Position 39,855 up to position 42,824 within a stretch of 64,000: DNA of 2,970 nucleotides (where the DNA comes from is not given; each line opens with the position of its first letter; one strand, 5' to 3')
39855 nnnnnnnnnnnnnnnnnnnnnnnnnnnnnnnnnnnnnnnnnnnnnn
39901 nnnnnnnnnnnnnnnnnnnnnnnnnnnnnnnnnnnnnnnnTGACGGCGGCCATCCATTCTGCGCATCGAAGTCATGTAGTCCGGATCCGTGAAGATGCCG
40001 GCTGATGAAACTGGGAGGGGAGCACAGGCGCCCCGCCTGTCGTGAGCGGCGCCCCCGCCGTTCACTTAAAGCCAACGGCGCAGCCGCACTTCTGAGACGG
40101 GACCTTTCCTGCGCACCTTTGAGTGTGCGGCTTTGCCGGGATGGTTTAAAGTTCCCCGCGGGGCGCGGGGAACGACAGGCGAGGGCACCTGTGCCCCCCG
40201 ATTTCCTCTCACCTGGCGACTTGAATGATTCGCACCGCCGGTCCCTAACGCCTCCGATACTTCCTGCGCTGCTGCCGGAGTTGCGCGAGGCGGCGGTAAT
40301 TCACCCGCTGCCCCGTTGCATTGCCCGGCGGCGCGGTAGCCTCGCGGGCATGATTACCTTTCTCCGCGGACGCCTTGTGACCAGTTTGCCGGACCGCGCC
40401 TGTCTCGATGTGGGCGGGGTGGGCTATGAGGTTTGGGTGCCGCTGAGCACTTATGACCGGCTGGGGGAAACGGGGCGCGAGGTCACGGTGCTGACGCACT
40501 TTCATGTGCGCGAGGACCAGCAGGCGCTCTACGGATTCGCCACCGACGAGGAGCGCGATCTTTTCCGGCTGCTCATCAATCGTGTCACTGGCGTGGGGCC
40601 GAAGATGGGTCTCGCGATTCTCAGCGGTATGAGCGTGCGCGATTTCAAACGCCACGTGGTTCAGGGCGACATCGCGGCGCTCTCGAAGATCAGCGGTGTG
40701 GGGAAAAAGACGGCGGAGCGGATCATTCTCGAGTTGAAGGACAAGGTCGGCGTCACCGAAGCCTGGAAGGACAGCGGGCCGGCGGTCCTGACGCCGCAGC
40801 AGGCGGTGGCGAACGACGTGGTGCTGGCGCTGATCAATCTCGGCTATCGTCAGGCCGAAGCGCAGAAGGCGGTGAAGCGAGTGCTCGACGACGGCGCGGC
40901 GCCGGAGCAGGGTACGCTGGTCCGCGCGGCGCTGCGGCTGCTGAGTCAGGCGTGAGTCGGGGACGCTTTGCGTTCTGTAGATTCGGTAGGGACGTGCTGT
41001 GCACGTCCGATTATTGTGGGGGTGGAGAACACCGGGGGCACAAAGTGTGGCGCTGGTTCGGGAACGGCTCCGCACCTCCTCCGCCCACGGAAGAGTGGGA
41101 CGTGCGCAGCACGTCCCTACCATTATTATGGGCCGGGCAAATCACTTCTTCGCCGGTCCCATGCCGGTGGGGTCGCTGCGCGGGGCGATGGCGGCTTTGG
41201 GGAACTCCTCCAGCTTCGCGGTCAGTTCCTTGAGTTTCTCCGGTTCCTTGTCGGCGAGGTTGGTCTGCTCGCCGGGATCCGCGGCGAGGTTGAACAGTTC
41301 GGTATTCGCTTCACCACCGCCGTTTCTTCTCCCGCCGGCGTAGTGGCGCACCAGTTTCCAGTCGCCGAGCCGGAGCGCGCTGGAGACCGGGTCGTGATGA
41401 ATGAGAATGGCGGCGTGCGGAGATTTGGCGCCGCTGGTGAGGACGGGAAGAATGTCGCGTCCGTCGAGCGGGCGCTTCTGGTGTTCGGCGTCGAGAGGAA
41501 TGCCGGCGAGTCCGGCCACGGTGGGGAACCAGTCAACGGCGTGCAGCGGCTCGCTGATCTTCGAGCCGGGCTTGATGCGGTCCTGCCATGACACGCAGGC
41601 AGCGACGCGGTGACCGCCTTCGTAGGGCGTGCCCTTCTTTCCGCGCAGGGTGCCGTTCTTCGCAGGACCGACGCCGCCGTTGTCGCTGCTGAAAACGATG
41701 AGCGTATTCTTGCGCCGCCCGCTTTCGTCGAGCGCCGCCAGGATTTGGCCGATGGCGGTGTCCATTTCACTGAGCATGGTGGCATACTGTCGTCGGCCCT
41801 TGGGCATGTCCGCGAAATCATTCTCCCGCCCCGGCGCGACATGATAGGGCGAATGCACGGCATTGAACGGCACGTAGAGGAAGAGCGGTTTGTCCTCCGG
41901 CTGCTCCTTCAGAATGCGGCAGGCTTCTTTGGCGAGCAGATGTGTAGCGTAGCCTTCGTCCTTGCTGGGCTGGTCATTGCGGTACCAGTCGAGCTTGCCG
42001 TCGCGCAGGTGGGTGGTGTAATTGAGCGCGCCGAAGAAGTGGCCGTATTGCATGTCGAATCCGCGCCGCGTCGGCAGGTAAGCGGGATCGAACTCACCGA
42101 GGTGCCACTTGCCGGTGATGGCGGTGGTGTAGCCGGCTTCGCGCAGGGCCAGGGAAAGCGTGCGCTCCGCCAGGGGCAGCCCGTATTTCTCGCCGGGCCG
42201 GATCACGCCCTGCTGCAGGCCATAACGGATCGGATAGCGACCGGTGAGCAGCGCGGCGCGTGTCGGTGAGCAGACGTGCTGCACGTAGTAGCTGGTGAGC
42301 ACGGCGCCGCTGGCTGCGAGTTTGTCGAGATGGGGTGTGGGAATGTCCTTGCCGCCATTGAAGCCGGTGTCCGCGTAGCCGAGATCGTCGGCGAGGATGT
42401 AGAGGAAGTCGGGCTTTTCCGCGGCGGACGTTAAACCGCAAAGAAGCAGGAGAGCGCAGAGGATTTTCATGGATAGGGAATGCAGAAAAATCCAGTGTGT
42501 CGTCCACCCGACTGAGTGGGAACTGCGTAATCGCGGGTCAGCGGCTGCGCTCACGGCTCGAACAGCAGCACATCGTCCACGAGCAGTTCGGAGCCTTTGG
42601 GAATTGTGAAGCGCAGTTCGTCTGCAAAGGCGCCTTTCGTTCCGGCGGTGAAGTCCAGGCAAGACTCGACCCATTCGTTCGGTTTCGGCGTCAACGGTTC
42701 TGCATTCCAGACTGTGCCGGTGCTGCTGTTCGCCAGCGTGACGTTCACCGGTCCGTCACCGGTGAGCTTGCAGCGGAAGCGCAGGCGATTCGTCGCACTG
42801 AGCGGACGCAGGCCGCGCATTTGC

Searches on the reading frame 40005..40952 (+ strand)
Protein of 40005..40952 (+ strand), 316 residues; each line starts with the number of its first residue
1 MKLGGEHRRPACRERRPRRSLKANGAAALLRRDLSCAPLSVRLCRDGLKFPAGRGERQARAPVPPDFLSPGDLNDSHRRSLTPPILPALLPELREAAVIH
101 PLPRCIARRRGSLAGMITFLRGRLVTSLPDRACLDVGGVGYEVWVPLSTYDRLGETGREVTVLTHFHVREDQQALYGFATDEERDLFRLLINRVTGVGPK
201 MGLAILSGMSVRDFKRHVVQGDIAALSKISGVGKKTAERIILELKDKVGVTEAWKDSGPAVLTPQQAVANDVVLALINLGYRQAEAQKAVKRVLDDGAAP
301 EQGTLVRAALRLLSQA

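Call 73: search_protein_families(library=pfam, proteins=[window:40005-40952:+], max_evalue=0.0001)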
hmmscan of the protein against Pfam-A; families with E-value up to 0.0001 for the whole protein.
window:40005-40952:+ (316 aa): 4 families
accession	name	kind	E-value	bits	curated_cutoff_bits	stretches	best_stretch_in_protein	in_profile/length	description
PF01330.27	RuvA_N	-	1.7e-21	76.5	23.6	1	116-177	1-61/61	RuvA N terminal domain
PF14520.12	HHH_5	-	3.2e-15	56.8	27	1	187-246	1-57/57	Helix-hairpin-helix domain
PF07499.19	RuvA_C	-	6e-13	49.5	24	1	268-314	2-47/47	RuvA, C-terminal domain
PF00633.29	HHH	-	6.1e-06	26.3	24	0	222-241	9-28/30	Helix-hairpin-helix motif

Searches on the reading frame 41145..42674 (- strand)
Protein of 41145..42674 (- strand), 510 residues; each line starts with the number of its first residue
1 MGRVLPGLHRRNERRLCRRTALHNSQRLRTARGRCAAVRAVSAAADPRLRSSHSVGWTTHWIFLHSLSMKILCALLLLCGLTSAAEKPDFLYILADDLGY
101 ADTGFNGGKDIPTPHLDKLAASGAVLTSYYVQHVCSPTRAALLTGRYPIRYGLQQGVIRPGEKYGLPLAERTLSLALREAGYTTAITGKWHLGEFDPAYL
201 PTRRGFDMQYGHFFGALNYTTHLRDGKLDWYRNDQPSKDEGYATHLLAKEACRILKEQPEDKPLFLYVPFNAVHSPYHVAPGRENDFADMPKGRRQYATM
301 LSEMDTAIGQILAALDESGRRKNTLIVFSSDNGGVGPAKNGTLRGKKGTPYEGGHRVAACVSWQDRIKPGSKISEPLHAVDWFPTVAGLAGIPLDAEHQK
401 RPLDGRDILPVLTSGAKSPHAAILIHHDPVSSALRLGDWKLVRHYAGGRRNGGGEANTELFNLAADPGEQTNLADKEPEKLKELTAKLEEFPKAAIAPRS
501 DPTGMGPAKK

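Call 73: search_protein_families(library=pfam, proteins=[window:41145-42674:-], max_evalue=0.0001)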
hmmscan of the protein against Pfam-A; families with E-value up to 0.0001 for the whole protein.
window:41145-42674:- (510 aa): 3 families
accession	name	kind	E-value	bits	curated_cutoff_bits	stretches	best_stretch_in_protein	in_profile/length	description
PF00884.28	Sulfatase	-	4.3e-57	194.1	25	1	88-392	1-301/301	Sulfatase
PF01663.27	Phosphodiest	-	6.9e-06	26.3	23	1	112-333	19-220/342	Type I phosphodiesterase / nucleotide pyrophosphatase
PF16347.10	SGSH_C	-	8.2e-05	23.2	29.3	0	351-489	12-145/154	N-sulphoglucosamine sulphohydrolase, C-terminal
